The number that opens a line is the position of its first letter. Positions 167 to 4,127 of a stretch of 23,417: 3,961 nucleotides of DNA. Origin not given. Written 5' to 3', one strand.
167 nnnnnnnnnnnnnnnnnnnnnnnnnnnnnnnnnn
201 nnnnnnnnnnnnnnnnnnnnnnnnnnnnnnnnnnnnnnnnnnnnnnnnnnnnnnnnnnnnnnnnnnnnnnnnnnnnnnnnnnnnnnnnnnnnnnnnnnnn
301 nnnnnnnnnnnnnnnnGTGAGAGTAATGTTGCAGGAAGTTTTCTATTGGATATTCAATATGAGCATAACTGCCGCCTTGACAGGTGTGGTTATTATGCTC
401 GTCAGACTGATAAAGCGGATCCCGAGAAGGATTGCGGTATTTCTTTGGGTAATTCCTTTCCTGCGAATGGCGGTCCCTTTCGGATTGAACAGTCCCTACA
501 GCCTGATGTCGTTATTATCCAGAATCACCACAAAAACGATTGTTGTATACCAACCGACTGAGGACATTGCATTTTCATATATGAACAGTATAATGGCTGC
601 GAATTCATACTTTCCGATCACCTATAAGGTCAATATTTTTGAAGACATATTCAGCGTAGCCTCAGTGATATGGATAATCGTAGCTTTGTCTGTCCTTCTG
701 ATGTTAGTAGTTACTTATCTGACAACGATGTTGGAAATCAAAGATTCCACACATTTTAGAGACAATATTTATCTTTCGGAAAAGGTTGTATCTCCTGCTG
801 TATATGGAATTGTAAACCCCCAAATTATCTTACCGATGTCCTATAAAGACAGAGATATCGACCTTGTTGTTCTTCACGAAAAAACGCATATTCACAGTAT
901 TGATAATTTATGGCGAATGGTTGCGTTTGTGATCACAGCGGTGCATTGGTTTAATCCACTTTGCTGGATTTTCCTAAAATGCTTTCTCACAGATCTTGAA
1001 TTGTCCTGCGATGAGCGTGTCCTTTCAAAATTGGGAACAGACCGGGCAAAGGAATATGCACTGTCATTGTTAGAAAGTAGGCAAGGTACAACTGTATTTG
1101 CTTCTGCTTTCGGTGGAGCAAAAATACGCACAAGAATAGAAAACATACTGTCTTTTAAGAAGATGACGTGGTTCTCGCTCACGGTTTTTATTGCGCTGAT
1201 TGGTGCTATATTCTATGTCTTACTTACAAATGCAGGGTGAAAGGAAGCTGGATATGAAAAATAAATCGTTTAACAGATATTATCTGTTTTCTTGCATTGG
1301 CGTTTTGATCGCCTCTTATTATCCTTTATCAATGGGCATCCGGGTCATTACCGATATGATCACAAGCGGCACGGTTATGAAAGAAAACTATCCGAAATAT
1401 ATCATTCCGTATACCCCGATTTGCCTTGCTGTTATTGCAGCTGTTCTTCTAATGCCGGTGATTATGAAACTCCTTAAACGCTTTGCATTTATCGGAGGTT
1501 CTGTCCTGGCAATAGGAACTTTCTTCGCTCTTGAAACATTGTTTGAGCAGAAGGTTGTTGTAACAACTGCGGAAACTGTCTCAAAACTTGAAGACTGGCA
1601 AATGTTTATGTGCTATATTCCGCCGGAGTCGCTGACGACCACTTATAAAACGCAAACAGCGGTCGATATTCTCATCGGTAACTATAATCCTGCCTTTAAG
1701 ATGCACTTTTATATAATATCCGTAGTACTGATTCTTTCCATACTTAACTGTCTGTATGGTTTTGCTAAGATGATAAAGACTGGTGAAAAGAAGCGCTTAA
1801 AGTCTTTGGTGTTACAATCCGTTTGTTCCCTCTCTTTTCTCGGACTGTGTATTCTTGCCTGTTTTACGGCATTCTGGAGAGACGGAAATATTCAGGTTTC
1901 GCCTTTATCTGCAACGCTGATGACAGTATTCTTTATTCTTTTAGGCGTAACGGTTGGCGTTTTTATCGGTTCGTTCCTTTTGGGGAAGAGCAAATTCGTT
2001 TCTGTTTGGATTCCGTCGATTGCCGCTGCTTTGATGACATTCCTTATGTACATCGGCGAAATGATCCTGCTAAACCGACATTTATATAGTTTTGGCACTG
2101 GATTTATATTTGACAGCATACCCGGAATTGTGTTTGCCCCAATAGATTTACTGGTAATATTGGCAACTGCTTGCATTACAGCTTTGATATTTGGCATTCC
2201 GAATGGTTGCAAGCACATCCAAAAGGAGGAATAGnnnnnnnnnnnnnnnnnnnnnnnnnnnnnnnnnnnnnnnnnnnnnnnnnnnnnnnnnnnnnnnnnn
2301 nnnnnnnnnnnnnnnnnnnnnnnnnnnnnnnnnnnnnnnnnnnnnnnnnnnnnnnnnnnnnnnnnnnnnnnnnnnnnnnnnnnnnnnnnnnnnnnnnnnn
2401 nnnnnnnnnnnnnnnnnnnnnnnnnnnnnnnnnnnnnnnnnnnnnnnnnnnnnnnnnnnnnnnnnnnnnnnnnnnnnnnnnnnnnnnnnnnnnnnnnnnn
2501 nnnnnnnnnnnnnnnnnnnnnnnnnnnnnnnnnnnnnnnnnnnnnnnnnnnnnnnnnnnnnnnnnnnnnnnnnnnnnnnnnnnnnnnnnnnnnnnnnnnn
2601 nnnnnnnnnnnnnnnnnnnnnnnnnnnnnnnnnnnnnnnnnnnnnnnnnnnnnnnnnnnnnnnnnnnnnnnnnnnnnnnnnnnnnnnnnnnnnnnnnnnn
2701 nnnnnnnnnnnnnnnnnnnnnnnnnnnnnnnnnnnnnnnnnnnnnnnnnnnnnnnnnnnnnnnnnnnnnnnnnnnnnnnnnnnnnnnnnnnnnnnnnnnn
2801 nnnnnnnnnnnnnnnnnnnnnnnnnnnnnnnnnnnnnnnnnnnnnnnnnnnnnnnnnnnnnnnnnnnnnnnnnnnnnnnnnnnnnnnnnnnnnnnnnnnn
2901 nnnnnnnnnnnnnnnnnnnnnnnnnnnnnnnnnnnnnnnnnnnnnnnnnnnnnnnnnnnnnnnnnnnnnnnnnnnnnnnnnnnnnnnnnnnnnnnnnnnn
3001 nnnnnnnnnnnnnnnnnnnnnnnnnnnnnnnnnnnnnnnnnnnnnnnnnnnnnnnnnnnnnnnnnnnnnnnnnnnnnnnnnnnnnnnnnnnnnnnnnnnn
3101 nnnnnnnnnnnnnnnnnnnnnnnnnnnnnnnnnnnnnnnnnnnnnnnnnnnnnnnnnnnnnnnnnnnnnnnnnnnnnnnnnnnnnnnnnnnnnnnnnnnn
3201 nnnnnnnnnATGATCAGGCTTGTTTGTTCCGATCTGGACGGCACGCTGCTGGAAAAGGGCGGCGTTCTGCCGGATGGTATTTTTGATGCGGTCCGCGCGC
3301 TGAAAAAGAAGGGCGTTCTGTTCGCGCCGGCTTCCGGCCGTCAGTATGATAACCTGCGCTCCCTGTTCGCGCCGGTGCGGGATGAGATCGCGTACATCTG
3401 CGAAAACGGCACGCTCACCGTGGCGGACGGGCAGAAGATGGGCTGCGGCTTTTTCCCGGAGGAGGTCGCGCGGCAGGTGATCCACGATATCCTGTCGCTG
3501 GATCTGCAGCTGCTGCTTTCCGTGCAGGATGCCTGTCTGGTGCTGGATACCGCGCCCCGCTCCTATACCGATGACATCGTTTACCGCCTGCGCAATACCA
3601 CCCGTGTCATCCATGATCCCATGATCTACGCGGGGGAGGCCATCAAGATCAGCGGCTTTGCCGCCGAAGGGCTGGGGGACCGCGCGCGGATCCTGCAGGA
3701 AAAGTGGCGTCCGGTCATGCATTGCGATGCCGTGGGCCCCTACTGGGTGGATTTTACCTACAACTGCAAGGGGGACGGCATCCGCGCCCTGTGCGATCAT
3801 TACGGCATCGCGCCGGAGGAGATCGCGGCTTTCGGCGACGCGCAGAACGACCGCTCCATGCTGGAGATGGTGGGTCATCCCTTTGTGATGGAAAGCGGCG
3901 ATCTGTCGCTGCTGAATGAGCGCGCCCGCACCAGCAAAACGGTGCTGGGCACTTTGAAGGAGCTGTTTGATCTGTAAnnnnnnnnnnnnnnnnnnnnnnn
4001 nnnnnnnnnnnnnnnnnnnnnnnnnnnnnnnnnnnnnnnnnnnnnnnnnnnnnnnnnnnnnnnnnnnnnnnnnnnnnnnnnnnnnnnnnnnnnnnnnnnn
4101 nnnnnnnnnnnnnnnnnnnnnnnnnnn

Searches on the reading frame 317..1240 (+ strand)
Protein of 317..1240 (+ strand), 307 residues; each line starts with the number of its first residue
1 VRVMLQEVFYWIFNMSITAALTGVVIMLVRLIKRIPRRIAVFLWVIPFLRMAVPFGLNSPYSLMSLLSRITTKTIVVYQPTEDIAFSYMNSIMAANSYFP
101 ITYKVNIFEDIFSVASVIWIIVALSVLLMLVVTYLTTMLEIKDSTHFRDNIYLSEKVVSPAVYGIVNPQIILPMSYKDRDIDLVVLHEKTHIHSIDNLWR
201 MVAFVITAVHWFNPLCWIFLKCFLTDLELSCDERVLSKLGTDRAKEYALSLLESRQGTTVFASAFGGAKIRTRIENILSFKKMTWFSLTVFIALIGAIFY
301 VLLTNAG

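Call 7: search_protein_families(library=pfam, proteins=[window:317-1240:+])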
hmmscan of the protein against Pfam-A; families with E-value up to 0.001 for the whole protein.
window:317-1240:+ (307 aa): 1 family
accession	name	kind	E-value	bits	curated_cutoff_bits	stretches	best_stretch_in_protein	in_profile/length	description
PF05569.17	Peptidase_M56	-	2.8e-40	138.8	31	1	12-267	3-279/296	BlaR1 peptidase M56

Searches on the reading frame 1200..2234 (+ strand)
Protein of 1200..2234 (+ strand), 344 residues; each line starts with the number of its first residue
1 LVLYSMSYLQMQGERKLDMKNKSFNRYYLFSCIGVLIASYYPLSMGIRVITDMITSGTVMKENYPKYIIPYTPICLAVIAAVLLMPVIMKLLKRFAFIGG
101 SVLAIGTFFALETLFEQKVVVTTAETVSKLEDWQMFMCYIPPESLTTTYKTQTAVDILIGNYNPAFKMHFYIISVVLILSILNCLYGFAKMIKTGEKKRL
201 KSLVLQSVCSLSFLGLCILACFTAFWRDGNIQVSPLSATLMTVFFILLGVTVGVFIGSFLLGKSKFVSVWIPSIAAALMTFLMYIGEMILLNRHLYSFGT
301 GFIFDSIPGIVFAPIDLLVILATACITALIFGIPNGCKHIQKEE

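Call 7: search_protein_families(library=pfam, proteins=[window:1200-2234:+])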
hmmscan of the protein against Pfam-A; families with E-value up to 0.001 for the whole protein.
window:1200-2234:+ (344 aa): 0 families

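Call 64: find_homologous_proteins(query=window:1254-2234:+)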
Query window:1254-2234:+ (326 aa): 2901 proteins with E <= 0.001 among 8000 candidates; the best 120 are listed.
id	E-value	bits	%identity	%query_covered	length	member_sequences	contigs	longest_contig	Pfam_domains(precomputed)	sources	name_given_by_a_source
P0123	3.0e-199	679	96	100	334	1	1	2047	-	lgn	-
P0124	8.0e-199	678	96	100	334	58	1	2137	-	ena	-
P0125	1.8e-198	676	95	100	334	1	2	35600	-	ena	-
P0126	3.4e-198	676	96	100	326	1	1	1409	-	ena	-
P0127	1.7e-195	667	93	100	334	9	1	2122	-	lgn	-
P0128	1.6e-194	664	94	100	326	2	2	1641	-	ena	-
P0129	4.8e-194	662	92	100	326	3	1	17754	-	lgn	-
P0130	7.6e-194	661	92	100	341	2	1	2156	-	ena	-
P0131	2.2e-193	660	91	100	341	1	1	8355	-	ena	-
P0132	8.0e-190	648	91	100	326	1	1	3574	-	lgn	-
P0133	9.7e-188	641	90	100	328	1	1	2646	-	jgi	-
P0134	3.5e-187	639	90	100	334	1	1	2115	-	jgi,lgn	jgi:hypothetical protein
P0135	6.5e-185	632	87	100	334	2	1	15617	-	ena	-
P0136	6.7e-185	632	88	100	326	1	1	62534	-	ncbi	-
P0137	3.8e-182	623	88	99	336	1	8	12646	-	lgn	-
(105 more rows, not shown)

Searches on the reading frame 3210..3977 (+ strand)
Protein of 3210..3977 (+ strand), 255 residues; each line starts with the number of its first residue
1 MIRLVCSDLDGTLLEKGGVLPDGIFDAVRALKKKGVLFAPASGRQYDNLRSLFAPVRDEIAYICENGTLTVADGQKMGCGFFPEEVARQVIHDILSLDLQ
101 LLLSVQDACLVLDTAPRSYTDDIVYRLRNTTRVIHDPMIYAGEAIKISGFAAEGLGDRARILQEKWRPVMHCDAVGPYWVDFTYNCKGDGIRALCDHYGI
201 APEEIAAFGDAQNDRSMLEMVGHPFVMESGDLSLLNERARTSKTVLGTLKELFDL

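Call 7: search_protein_families(library=pfam, proteins=[window:3210-3977:+])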
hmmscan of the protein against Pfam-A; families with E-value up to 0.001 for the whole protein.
window:3210-3977:+ (255 aa): 3 families
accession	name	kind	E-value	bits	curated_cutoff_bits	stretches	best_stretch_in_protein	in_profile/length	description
PF08282.18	Hydrolase_3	-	2.1e-32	113.3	20.9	1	5-234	1-235/255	haloacid dehalogenase-like hydrolase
PF00702.32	Hydrolase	-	3.4e-07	31.3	26.4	0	185-222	154-191/191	haloacid dehalogenase-like hydrolase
PF05116.19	S6PP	-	2.6e-05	24.4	20.3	0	187-220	166-199/247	Sucrose-6F-phosphate phosphohydrolase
